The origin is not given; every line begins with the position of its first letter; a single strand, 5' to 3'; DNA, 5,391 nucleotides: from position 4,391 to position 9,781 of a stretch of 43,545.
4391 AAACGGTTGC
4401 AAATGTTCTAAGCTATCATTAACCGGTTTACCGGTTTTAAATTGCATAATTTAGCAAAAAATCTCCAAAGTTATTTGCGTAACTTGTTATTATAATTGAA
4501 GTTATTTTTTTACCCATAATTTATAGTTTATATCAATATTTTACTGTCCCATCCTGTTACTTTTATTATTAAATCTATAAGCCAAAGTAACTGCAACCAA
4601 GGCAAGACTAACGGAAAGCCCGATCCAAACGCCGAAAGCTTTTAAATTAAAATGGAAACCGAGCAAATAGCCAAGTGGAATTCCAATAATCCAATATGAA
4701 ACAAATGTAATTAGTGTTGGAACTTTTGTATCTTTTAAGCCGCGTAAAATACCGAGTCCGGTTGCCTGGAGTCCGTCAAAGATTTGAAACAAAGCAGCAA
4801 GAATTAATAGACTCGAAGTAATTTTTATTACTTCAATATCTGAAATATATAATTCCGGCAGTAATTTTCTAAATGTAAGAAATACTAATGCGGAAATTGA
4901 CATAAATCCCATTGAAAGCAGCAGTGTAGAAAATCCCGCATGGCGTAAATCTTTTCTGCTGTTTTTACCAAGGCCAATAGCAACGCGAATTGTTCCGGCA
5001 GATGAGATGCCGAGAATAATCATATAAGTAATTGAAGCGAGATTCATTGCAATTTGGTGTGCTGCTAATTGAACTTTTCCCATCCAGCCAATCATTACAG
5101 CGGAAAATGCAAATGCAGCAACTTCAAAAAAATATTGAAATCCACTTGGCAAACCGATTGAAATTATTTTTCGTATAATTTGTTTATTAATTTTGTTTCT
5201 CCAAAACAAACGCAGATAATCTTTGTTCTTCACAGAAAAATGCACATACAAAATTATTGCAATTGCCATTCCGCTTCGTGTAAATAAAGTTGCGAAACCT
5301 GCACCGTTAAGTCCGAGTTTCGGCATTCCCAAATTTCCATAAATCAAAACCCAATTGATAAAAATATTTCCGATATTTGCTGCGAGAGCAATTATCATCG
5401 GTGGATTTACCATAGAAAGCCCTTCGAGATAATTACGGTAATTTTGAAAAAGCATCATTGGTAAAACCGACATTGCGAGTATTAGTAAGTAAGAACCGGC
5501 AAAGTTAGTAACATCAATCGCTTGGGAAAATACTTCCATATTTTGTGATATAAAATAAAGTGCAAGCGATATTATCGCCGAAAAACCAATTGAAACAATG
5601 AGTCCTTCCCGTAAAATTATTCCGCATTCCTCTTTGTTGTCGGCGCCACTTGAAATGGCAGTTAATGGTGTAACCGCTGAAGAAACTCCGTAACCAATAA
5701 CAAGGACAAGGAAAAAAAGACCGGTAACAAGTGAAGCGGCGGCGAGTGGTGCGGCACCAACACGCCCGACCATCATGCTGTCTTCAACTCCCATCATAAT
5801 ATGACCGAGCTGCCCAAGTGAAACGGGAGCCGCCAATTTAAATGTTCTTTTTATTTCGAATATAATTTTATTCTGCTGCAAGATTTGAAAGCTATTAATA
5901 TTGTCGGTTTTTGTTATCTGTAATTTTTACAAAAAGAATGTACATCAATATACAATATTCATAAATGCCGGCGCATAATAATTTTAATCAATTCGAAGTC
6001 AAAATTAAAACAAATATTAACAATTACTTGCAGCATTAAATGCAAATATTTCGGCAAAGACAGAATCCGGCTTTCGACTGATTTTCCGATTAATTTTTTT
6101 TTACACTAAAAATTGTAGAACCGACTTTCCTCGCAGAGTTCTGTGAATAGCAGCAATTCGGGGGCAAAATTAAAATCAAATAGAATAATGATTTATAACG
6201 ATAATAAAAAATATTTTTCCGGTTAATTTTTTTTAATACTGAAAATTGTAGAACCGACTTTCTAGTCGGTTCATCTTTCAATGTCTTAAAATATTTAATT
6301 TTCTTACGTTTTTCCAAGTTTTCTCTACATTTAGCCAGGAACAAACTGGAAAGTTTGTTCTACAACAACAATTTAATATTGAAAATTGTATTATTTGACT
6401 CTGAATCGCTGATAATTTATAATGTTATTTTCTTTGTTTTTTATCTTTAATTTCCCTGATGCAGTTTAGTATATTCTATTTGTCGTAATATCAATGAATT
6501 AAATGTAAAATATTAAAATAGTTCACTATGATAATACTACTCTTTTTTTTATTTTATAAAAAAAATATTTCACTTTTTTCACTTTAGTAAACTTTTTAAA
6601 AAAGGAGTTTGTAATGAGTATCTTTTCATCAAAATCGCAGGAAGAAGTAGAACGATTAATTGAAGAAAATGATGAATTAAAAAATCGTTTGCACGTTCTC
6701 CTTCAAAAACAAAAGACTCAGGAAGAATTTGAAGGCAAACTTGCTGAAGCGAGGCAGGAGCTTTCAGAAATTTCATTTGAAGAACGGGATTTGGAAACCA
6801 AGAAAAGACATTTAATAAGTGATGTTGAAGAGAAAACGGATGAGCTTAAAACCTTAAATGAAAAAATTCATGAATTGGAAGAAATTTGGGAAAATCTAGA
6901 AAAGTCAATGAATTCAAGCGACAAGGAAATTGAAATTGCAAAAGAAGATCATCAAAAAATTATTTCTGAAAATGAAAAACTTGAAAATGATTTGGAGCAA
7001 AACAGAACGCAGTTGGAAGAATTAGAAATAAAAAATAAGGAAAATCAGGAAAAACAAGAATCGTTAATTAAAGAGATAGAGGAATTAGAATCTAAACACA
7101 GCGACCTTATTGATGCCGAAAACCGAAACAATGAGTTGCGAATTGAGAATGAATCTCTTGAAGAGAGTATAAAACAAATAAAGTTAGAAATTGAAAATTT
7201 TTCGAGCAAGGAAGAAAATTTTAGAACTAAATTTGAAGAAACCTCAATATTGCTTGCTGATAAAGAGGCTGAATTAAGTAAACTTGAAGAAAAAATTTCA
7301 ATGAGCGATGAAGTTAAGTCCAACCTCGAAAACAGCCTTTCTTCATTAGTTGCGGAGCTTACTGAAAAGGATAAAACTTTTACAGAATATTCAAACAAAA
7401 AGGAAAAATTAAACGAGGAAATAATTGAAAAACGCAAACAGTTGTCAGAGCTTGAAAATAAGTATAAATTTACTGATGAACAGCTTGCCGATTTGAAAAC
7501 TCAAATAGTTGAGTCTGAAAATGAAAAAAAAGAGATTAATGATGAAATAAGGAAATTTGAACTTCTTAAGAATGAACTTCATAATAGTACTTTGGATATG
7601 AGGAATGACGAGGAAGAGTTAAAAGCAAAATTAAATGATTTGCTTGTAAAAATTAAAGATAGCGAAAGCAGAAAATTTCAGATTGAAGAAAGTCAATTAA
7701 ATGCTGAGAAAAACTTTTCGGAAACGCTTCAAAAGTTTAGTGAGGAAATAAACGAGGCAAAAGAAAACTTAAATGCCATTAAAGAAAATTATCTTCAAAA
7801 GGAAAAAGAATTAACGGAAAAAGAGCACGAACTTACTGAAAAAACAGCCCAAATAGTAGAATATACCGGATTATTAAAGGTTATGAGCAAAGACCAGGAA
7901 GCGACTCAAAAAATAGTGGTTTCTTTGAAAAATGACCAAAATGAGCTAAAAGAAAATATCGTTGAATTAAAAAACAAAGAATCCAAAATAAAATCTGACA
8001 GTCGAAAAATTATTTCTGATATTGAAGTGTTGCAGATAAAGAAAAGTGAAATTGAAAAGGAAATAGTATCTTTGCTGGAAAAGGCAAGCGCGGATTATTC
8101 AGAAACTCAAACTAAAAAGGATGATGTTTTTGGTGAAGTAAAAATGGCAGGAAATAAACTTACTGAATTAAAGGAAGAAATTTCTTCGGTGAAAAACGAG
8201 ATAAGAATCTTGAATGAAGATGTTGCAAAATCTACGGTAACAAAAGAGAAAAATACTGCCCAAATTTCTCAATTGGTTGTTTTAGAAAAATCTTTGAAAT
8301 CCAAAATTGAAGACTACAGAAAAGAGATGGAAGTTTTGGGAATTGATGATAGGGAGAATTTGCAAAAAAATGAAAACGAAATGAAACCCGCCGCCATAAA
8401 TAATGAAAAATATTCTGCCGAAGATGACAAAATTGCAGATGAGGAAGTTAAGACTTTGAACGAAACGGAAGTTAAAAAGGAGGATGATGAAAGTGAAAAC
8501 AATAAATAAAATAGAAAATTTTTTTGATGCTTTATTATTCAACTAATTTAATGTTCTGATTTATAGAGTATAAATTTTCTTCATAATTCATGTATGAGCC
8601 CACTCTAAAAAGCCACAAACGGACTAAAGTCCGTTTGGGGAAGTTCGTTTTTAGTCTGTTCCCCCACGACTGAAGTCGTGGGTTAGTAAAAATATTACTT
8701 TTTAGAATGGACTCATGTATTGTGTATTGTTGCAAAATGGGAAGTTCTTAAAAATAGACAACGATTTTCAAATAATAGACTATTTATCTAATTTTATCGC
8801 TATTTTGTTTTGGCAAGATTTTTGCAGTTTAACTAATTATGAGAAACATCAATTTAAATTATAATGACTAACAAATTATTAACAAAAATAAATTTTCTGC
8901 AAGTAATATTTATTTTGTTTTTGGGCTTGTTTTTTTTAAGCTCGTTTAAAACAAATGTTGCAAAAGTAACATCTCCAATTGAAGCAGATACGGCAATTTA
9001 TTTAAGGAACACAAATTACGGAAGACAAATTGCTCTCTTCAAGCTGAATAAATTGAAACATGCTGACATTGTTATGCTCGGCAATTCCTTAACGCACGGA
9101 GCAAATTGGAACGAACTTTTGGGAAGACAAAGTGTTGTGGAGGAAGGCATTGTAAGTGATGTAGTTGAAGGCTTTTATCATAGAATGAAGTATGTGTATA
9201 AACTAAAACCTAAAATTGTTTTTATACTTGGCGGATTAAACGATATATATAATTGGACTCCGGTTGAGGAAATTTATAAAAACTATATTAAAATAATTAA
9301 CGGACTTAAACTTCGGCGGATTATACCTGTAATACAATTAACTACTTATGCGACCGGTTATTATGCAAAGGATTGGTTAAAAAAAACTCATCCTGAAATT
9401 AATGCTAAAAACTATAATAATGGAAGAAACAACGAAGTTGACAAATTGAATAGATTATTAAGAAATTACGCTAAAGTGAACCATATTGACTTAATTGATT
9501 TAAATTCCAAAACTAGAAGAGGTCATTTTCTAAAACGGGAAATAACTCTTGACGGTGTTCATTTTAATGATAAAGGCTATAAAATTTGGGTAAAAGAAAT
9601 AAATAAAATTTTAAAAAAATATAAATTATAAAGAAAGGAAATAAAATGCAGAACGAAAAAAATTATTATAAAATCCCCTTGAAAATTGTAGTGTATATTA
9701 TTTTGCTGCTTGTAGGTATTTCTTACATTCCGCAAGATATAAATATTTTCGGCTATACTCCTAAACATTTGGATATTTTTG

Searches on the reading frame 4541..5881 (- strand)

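Call 21: search_protein_families(library=pfam, proteins=[window:4541-5881:-])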
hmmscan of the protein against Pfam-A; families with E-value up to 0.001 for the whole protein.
window:4541-5881:- (446 aa): 1 family
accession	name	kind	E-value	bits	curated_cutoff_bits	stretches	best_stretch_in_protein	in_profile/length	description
PF01554.23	MatE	-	6.5e-59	198.7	24.9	2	245-406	1-161/161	MatE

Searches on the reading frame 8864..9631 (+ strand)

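Call 21: search_protein_families(library=pfam, proteins=[window:8864-9631:+])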
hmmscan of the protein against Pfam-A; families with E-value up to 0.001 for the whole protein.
window:8864-9631:+ (255 aa): 2 families
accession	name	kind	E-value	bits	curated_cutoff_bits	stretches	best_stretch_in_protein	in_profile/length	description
PF13472.12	Lipase_GDSL_2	-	2.3e-18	67.7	32.9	1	72-241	2-178/178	GDSL-like Lipase/Acylhydrolase family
PF00657.28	Lipase_GDSL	-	5e-11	43.6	23.6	1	74-246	39-208/208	GDSL-like Lipase/Acylhydrolase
